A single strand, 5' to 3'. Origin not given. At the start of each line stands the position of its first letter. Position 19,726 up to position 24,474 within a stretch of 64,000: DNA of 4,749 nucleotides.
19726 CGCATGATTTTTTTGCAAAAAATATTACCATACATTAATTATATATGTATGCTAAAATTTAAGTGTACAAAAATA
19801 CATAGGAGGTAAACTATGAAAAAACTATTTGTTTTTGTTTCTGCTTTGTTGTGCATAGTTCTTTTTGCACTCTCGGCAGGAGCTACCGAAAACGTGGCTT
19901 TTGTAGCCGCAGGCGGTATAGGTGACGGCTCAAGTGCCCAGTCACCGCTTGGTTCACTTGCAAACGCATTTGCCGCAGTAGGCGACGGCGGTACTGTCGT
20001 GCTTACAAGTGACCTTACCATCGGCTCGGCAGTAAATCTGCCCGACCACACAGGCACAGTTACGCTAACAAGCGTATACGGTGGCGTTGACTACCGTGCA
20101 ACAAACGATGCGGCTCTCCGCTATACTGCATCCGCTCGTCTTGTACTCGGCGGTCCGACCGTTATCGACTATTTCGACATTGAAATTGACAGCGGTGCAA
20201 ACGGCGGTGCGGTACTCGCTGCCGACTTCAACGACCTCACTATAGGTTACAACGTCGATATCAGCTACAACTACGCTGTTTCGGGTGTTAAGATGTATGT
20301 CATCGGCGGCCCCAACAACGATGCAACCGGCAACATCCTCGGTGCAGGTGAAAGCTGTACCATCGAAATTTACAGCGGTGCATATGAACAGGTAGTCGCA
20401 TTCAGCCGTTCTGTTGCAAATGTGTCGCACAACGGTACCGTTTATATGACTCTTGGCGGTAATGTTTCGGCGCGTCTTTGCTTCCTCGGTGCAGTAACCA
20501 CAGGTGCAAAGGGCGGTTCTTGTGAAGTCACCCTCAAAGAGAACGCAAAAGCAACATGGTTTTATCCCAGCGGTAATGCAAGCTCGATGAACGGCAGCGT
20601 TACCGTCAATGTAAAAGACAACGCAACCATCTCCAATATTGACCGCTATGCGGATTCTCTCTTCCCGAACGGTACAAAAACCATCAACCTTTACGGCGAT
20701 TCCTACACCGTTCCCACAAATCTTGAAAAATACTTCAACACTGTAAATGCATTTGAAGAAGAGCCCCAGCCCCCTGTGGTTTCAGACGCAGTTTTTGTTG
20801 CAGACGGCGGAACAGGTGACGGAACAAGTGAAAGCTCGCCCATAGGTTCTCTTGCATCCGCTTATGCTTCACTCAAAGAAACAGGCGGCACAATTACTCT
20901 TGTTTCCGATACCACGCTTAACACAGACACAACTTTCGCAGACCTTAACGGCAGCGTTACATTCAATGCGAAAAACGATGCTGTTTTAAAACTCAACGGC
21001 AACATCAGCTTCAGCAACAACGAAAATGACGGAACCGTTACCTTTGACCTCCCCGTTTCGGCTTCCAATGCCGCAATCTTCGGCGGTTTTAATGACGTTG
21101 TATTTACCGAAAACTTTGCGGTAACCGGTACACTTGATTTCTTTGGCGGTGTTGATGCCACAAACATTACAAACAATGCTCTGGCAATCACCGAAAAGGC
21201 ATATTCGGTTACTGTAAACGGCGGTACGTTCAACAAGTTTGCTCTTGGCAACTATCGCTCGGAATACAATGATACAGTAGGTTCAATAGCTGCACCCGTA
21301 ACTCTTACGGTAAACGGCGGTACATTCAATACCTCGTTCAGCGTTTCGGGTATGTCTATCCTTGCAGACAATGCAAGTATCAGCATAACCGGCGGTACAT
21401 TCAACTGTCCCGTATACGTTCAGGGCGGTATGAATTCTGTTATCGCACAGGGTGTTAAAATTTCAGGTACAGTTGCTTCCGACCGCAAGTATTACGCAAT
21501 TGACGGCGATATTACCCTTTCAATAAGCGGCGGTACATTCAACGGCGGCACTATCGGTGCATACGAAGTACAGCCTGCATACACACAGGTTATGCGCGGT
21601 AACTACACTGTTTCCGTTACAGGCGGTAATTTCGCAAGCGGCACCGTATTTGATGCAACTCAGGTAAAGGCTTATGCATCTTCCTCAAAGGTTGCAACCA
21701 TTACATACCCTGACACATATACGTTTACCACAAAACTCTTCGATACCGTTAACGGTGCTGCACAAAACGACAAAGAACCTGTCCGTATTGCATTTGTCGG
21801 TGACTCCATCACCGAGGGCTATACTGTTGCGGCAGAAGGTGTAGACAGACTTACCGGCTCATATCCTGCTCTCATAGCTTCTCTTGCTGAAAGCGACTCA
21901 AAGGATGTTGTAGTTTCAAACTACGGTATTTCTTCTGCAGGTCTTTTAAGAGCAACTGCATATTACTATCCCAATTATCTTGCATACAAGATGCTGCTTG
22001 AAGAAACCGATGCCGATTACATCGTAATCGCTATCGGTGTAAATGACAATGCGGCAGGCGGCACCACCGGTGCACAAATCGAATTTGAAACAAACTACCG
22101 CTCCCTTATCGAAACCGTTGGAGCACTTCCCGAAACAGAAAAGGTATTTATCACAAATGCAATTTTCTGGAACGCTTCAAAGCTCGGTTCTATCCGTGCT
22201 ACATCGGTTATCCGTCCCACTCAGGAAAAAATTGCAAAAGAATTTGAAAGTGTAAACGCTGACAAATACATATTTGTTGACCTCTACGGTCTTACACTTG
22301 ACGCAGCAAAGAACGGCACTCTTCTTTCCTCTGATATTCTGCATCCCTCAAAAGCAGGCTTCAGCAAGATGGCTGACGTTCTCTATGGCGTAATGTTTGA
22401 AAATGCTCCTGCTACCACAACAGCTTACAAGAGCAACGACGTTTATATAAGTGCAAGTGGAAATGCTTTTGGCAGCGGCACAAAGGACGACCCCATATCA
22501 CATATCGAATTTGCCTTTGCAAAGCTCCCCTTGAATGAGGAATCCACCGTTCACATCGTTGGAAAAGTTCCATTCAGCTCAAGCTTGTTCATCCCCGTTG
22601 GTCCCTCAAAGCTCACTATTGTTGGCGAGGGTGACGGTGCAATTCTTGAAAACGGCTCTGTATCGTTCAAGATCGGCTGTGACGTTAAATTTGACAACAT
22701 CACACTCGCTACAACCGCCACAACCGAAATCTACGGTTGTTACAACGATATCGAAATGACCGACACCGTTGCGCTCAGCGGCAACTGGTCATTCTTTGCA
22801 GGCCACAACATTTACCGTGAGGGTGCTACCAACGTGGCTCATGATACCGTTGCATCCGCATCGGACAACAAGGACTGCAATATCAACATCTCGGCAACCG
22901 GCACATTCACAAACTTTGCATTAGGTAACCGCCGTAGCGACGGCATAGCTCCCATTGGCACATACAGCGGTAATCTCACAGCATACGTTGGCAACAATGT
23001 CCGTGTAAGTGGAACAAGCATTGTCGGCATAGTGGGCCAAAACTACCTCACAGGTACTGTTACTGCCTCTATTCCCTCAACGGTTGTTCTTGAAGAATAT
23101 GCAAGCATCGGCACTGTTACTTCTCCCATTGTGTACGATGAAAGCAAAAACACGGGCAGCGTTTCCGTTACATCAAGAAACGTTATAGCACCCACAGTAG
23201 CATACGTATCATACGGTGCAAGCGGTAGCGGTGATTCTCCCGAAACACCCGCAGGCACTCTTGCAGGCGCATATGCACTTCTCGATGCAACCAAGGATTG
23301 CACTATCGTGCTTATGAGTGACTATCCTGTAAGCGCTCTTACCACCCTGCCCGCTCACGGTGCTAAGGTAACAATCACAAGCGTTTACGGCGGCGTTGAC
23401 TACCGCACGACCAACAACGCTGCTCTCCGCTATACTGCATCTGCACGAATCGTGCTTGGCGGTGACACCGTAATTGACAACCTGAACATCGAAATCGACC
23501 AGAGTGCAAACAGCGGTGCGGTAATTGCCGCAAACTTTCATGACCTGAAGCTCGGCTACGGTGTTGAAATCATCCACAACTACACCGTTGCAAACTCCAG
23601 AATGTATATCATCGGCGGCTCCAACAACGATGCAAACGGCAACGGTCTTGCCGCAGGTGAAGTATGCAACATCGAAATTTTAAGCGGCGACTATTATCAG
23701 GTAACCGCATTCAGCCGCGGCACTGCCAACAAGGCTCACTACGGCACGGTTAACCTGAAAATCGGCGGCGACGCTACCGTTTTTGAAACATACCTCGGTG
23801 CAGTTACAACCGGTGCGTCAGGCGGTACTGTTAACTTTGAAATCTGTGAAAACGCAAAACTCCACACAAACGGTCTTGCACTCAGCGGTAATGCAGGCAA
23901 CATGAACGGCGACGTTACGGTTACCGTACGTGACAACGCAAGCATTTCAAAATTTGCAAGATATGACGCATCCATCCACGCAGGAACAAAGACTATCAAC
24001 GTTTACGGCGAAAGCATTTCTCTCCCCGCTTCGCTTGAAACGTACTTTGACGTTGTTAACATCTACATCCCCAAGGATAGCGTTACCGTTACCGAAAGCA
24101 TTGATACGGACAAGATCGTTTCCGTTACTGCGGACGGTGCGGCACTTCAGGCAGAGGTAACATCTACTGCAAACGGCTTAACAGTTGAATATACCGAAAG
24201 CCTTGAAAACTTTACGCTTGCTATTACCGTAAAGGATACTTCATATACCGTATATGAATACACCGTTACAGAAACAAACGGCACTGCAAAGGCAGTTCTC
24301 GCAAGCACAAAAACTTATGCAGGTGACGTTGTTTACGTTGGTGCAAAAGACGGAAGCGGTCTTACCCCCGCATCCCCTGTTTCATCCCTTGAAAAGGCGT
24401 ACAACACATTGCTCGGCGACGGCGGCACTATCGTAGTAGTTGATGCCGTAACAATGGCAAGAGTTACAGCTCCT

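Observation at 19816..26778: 2320-aa dockerin-bearing protein that combines polysaccharide-type modules with a VanY/M15B peptidoglycan peptidase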

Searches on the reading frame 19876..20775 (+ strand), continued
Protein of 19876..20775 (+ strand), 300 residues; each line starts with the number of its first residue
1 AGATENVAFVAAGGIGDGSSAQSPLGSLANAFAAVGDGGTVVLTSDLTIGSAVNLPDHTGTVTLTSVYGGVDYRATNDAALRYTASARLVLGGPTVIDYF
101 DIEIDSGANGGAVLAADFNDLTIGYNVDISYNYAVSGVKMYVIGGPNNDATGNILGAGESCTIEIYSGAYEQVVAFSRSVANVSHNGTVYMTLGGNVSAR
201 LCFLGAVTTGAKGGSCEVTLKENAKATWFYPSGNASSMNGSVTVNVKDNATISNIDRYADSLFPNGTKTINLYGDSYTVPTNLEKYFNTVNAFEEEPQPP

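Call 75: search_protein_families(library=ncbifam, proteins=[L087:12436-13782:+, L087:6687-7838:-], max_evalue=0.001)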
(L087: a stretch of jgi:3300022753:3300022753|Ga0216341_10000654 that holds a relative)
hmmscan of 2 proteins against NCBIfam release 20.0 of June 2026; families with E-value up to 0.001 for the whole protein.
L087:12436-13782:+ (449 aa): 20 families
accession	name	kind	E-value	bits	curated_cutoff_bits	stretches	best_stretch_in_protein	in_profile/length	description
TIGR01891.1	amidohydrolases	subfamily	1.3e-52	179.1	153.75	1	23-366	5-344/366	amidohydrolase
NF040868.1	carboxypep_CpsA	equivalog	4.3e-19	68.5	500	1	10-285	6-275/391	carboxypeptidase CpsA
NF038260.1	ectoine_DoeB_2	equivalog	1.1e-13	50.9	550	1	23-364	12-344/378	N(2)-acetyl-L-2,4-diaminobutanoate deacetylase DoeB2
TIGR01900.1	dapE-gram_pos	equivalog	4.9e-10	38.8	304.2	1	142-271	112-243/351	succinyl-diaminopimelate desuccinylase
NF006773.0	PRK09290.2-2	equivalog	2.6e-09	36.5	584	1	194-369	219-391/419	allantoate amidohydrolase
NF006771.0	PRK09290.1-5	subfamily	1.9e-08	33.3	399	1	189-371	207-386/413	allantoate amidohydrolase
NF005602.0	PRK07338.1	equivalog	3.5e-08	32.4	357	1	193-326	201-331/409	hydrolase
TIGR01910.1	DapE-ArgE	subfamily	4.2e-07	29.5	217.6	1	162-291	145-278/373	ArgE/DapE family deacylase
TIGR01879.1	hydantase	subfamily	1.1e-06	27.8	204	1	192-371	202-378/401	hydantoinase/carbamoylase family amidase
NF006402.0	PRK08651.1-5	equivalog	2.7e-06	26.6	369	1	183-285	151-258/369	succinyl-diaminopimelate desuccinylase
NF006365.0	PRK08588.1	subfamily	5.5e-06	25.9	289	1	162-348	145-333/383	succinyl-diaminopimelate desuccinylase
NF005710.0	PRK07522.1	subfamily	6.8e-06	25.5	412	1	188-290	173-284/391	acetylornithine deacetylase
TIGR01892.1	AcOrn-deacetyl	equivalog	5e-05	22.5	297.7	1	192-290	164-270/365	acetylornithine deacetylase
NF058540.1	Ncarbamyl_ErtE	equivalog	6.3e-05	21.7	520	1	201-372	221-392/418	N-carbamyl-l-glutamate amidohydrolase ErtE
NF006768.0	PRK09290.1-1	equivalog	9.2e-05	21.5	532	1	203-372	219-385/411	allantoate deiminase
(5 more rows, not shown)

L087:6687-7838:- (383 aa): 6 families
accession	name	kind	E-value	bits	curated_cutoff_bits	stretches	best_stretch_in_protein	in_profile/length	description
NF007075.0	PRK09526.1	subfamily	1.5e-06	27.4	340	1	161-263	230-333/358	LacI family DNA-binding transcriptional regulator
NF008269.0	PRK11041.1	equivalog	1.1e-05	24.7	436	1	159-263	233-339/342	DNA-binding transcriptional regulator CytR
NF047913.1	TransRegIdnR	equivalog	4.2e-05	23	500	1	165-243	233-312/331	DNA-binding transcriptional regulator IdnR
NF007979.0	PRK10703.1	equivalog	0.00014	21.1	501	1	160-266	228-336/341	HTH-type transcriptional repressor PurR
NF047341.1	lactose_RbsR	equivalog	0.00015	21.2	382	1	170-263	235-330/331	ribose utilization transcriptional repressor RbsR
TIGR01481.1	ccpA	equivalog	0.00047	19.7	442.35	1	166-261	233-329/330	catabolite control protein A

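Call 77: find_encoding_contigs(protein=P0129, flank=6000, max_places=1)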
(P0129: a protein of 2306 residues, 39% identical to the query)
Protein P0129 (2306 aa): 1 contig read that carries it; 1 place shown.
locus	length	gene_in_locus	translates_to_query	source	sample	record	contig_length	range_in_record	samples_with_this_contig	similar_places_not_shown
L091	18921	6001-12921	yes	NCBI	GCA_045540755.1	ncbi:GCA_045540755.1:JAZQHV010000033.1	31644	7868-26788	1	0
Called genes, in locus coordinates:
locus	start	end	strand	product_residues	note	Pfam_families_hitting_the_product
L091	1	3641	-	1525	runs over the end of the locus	PF00404:Dockerin_1 (weak)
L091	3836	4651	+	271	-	PF00165:HTH_AraC, PF12833:HTH_18, PF00165:HTH_AraC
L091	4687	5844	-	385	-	PF13377:Peripla_BP_3 (weak)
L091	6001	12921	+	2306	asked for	PF00657:Lipase_GDSL, PF13472:Lipase_GDSL_2, PF02557:VanY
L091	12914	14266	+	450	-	PF01546:Peptidase_M20, PF07687:M20_dimer (weak)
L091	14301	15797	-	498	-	PF16227:DUF4886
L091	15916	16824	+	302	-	PF00126:HTH_1, PF03466:LysR_substrate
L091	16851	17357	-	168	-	-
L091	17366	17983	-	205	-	PF00226:DnaJ, PF07719:TPR_2 (weak)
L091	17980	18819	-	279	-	PF18937:DUF5685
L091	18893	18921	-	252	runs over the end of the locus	PF02811:PHP (weak)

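Call 78: find_encoding_contigs(protein=P0130, flank=6000, max_places=1)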
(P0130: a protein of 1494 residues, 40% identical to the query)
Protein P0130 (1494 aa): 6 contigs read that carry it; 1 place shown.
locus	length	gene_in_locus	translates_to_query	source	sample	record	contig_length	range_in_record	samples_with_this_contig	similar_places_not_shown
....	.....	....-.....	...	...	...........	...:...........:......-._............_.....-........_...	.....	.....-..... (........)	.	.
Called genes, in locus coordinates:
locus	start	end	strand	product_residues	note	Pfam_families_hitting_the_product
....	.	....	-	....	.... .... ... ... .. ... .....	-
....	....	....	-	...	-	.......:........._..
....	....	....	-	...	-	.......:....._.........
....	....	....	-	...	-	-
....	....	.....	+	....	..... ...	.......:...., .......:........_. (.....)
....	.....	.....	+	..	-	-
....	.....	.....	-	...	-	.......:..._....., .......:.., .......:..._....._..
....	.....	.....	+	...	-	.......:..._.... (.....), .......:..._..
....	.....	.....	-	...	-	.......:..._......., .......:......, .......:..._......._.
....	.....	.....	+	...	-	-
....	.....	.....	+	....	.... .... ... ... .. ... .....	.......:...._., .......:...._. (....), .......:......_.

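Call 79: find_encoding_contigs(protein=P0133, flank=6000, max_places=1)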
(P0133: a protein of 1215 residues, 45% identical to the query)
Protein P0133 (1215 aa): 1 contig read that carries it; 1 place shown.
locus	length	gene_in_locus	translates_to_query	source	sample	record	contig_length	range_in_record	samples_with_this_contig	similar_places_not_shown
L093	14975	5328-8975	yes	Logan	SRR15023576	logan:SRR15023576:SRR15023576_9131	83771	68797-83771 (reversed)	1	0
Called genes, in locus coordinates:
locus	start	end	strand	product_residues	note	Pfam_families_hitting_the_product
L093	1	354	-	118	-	?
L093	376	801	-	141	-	PF00572:Ribosomal_L13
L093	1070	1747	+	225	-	PF04542:Sigma70_r2, PF04545:Sigma70_r4, PF01381:HTH_3 (weak)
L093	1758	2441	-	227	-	PF12847:Methyltransf_18, PF04816:TrmK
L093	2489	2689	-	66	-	PF08984:DUF1858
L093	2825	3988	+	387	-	PF03462:PCRF, PF00472:RF-1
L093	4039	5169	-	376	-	-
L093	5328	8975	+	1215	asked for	PF02557:VanY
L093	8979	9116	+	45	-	-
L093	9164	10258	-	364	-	PF01926:MMR_HSR1, PF02421:FeoB_N, PF06071:YchF-GTPase_C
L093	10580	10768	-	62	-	-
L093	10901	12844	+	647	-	PF00005:ABC_tran, PF02463:SMC_N (weak), PF03193:RsgA_GTPase (faint), PF13555:AAA_29 (faint), PF01926:MMR_HSR1 (faint), PF12848:ABC_tran_Xtn, PF00005:ABC_tran, PF16326:ABC_tran_CTD (weak), +1 more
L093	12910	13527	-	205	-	PF04055:Radical_SAM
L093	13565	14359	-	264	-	PF01026:TatD_DNase, PF04909:Amidohydro_2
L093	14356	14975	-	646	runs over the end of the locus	PF00133:tRNA-synt_1, PF01406:tRNA-synt_1e (faint), PF01921:tRNA-synt_1f (faint), PF09334:tRNA-synt_1g, PF00133:tRNA-synt_1 (weak), PF19303:Anticodon_3, PF08264:Anticodon_1, PF01588:tRNA_bind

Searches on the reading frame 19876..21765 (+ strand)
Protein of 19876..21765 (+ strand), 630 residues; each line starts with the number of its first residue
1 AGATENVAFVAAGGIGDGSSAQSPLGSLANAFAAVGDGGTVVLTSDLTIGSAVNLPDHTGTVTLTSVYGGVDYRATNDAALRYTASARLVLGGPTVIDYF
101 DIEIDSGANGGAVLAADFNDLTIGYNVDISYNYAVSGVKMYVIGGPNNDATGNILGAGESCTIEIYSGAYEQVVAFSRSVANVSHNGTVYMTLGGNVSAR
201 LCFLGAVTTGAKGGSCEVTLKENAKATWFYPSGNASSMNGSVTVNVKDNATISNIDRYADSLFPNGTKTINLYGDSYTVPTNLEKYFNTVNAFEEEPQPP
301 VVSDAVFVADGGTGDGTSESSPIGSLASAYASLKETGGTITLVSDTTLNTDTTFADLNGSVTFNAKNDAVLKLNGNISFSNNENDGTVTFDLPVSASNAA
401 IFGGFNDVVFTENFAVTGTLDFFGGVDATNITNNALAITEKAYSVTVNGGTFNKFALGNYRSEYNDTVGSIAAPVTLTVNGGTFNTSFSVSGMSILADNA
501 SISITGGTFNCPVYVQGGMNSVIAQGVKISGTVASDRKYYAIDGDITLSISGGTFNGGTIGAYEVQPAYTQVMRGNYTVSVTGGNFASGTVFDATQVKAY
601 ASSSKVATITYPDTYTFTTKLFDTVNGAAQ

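Call 35: search_solved_structures(query=window:19876-21765:+, max_evalue=1)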
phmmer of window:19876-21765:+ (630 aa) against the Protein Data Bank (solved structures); distinct sequences matched with E-value up to 1: 1.
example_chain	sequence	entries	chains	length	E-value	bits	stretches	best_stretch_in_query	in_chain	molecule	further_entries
8q93_B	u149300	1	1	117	0.22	13.3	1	444-502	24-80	Nanobody Re21D01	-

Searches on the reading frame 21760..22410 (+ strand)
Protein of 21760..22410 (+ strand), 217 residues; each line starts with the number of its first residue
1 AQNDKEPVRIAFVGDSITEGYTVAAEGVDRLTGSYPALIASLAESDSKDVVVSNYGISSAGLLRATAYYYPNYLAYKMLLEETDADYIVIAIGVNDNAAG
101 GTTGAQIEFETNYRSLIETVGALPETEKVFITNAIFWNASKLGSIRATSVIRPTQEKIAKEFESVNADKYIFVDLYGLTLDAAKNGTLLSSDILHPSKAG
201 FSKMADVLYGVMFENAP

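Call 34: search_solved_structures(query=window:21760-22410:+, max_evalue=0.01, show_alignments=1)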
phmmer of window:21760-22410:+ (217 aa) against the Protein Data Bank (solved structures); distinct sequences matched with E-value up to 0.01: 0.

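Call 84: find_homologous_proteins(query=window:21763-22410:+, max_evalue=0.00001)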
Query window:21763-22410:+: 422 candidates shared short words with the query, none scored E <= 0.00001.

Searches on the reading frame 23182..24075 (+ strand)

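Call 71: search_protein_families(library=pfam, proteins=[window:23182-24075:+], max_evalue=10)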
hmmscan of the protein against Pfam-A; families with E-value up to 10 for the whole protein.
window:23182-24075:+ (298 aa): 1 family
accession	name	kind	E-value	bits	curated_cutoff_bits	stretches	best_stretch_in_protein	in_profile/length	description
PF08305.17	NPCBM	-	0.042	14.3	23.9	1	176-238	37-98/137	NPCBM/NEW2 domain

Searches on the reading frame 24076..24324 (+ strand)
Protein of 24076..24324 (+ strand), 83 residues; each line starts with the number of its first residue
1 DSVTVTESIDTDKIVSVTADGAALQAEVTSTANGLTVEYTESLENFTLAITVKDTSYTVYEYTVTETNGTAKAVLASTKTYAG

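Call 71: search_protein_families(library=pfam, proteins=[window:24076-24324:+], max_evalue=10)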
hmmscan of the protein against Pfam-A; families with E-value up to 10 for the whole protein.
window:24076-24324:+ (83 aa): 4 families
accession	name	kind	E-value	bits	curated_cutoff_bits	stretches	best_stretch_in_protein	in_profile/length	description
PF02333.21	Phytase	-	0.013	15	21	1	12-64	239-286/375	Phytase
PF14884.11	EFF-AFF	-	0.019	14.1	25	1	13-79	301-368/467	Type I membrane glycoproteins cell-cell fusogen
PF22158.1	M157_N_1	-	0.25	11.8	27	1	26-77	49-100/139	MHC class I-like protein M157, N-terminal domain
PF12892.13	FctA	-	0.57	11.4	22.1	2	54-81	60-87/120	Spy0128-like isopeptide containing domain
